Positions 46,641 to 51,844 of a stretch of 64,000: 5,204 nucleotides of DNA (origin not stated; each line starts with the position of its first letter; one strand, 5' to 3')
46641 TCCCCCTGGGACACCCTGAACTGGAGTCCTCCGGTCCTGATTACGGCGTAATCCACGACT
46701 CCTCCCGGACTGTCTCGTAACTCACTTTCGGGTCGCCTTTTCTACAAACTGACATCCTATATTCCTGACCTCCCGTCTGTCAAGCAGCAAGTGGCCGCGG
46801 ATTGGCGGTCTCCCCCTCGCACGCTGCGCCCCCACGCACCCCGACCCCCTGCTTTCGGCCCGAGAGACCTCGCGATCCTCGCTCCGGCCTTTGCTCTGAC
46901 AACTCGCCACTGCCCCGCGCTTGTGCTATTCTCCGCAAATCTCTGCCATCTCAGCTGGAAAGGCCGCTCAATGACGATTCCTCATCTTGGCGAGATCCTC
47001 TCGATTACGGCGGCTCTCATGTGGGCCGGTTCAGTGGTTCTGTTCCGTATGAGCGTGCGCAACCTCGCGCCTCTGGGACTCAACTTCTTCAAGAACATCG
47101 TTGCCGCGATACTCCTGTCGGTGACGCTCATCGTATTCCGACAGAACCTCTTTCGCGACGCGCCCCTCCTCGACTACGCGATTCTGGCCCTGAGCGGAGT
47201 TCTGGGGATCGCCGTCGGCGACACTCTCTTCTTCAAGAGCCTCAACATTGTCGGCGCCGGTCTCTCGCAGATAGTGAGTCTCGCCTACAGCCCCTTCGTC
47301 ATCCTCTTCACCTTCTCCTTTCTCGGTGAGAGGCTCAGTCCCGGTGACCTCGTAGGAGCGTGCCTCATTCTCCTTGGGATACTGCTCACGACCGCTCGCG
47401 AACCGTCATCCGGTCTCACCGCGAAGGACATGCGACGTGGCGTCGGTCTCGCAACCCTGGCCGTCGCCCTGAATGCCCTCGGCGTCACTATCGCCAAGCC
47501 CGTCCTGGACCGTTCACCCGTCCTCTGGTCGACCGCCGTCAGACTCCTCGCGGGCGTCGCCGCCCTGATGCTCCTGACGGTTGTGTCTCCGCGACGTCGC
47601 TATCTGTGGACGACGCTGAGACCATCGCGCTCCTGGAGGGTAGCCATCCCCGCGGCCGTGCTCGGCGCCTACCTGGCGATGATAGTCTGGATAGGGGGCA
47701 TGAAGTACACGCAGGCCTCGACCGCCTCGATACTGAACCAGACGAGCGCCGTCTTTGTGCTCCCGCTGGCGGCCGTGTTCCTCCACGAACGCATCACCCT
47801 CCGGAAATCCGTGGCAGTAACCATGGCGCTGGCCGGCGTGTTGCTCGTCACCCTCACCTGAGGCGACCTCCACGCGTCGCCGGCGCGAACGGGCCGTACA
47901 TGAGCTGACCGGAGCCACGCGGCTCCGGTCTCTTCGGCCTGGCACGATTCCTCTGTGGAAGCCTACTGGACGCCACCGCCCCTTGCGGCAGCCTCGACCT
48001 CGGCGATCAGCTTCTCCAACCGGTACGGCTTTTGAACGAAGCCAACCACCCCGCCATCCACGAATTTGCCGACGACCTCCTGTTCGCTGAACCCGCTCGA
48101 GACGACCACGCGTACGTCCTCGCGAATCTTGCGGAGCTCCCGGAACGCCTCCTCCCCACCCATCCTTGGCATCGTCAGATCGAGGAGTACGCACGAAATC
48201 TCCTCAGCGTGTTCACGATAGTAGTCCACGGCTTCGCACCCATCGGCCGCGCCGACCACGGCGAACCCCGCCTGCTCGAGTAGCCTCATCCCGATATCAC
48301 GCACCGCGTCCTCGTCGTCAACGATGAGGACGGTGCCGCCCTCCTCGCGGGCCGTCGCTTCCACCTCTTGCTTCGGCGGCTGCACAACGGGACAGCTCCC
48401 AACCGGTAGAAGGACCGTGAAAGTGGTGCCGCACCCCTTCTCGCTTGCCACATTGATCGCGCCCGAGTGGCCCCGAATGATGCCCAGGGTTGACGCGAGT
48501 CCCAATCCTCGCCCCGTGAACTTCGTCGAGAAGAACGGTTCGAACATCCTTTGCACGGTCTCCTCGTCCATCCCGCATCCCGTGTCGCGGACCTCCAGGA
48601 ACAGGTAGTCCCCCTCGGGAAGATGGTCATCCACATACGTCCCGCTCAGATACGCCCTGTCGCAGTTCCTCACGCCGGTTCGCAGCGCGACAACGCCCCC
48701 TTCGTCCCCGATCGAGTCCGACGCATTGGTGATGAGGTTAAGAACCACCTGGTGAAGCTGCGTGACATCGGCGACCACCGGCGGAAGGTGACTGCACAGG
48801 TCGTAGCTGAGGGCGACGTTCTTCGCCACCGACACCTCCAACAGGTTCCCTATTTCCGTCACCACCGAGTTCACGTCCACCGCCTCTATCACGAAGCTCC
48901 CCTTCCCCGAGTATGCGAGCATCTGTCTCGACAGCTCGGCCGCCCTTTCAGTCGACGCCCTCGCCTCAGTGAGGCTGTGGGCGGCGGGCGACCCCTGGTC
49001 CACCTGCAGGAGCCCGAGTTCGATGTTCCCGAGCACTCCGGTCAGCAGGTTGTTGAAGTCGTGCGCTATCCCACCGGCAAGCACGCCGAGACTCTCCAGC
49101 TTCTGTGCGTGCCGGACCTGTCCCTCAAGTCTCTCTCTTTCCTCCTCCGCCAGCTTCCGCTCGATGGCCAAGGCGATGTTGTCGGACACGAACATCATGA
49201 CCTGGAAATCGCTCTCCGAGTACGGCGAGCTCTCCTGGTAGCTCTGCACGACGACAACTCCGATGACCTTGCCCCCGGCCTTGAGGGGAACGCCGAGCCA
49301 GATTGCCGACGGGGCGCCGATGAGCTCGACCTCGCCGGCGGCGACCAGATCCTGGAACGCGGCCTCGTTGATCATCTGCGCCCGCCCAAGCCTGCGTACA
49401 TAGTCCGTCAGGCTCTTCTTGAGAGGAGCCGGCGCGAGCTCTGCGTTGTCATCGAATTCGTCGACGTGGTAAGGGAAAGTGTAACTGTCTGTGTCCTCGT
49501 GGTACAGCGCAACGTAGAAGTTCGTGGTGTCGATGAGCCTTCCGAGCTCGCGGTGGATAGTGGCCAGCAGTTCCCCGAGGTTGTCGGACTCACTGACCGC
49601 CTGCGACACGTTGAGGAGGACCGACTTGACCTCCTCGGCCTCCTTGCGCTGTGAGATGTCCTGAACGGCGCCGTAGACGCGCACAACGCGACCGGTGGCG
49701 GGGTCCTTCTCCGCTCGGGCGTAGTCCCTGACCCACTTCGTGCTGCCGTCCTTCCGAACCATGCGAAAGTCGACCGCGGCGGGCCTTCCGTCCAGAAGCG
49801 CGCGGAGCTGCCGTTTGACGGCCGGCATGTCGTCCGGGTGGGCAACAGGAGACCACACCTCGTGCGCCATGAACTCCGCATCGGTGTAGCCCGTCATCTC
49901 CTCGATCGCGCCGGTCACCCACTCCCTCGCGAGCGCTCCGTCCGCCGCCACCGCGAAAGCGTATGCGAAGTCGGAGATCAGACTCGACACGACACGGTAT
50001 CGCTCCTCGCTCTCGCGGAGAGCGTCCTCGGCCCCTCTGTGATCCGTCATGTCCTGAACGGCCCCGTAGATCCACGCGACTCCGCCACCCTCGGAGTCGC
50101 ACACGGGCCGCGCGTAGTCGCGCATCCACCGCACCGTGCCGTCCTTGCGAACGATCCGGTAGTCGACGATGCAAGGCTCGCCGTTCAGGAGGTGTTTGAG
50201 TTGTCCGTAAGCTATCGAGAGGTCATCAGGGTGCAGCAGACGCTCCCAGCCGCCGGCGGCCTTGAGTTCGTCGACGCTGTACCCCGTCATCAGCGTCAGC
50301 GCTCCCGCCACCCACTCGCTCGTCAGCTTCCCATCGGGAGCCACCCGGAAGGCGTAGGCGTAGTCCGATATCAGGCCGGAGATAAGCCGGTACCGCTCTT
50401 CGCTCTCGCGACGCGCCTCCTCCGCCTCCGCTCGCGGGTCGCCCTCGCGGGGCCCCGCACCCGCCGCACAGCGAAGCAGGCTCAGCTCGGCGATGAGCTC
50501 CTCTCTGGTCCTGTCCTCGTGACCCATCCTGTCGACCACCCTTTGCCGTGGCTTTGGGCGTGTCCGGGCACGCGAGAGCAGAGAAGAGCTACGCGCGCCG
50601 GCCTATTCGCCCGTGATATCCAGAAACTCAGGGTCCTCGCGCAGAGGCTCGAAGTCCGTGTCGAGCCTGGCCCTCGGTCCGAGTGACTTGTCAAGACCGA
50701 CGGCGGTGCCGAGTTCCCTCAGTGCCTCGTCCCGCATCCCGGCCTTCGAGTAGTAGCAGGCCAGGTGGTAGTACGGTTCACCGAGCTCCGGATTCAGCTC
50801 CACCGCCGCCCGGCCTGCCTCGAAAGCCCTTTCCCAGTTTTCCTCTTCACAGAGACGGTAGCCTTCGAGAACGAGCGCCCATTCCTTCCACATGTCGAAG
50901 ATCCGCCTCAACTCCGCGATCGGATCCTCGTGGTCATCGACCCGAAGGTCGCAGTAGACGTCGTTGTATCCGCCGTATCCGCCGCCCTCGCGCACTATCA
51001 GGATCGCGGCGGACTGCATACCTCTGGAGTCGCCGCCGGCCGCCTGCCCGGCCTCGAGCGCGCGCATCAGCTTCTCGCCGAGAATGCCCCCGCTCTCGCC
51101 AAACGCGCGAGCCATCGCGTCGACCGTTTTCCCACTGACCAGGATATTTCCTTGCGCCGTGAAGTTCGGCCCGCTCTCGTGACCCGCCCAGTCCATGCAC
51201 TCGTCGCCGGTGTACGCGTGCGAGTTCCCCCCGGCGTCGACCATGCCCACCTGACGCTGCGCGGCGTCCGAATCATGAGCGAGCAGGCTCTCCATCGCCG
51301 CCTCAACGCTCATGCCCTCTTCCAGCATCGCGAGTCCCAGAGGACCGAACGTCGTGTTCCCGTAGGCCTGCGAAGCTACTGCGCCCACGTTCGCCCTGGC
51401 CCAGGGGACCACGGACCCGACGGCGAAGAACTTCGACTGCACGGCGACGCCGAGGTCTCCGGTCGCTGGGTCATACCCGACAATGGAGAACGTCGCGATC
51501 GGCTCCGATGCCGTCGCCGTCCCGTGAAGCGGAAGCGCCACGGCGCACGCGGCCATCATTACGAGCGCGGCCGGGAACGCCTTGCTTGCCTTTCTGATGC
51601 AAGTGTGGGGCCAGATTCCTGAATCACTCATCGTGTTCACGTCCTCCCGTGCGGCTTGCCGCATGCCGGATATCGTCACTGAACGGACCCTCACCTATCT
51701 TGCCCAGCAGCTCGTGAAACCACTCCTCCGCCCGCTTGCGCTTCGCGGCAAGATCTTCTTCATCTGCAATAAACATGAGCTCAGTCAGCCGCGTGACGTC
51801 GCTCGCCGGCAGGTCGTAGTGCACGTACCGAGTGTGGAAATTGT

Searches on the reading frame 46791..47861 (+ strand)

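Call 32: search_protein_families(library=pfam, proteins=[window:46791-47861:+], max_evalue=0.001)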
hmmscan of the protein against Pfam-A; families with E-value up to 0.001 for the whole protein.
window:46791-47861:+ (356 aa): 2 families
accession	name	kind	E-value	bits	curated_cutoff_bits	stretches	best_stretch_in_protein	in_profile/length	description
PF00892.27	EamA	-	1.3e-40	139.2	28.2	2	66-201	2-134/135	EamA-like transporter family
PF08627.16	CRT-like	-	0.00094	18.7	26.9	0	145-201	84-139/335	CRT-like, chloroquine-resistance transporter-like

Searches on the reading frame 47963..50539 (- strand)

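Call 32: search_protein_families(library=pfam, proteins=[window:47963-50539:-], max_evalue=0.001)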
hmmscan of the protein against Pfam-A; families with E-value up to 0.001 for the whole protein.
window:47963-50539:- (858 aa): 9 families
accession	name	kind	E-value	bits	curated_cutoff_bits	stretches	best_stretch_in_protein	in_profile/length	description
PF08447.18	PAS_3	-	1.3e-35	122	25.6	2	208-291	4-88/89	PAS fold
PF00072.30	Response_reg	-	3.6e-22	79.1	30.2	1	737-848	1-110/111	Response regulator receiver domain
PF02518.31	HATPase_c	-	8.9e-20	71.6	26.4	1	591-713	2-109/111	Histidine kinase-, DNA gyrase B-, and HSP90-like ATPase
PF13185.12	GAF_2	-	8.5e-12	45.9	28.6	1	320-460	3-136/136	GAF domain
PF08448.16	PAS_4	-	2.4e-10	41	23.1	1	206-300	18-110/110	PAS fold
PF13426.13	PAS_9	-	8.4e-10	39.3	27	1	211-297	19-103/103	PAS domain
PF01590.32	GAF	-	2.8e-09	38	22.4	1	321-459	2-133/133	GAF domain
PF00512.31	HisKA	-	1.3e-05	25.6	26.9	1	487-544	5-61/66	His Kinase A (phospho-acceptor) domain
PF13492.12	GAF_3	-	0.00013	22.8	27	1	321-461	2-129/129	GAF domain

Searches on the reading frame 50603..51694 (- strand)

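Call 32: search_protein_families(library=pfam, proteins=[window:50603-51694:-], max_evalue=0.001)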
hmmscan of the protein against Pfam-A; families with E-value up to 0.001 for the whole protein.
window:50603-51694:- (363 aa): 2 families
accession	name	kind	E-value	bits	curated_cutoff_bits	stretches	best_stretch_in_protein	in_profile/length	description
PF06267.17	DUF1028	-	1.6e-75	253.7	26.2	1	68-262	1-193/193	Family of unknown function (DUF1028)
PF07719.23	TPR_2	-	6.4e-05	23.2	27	0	306-335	2-31/34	Tetratricopeptide repeat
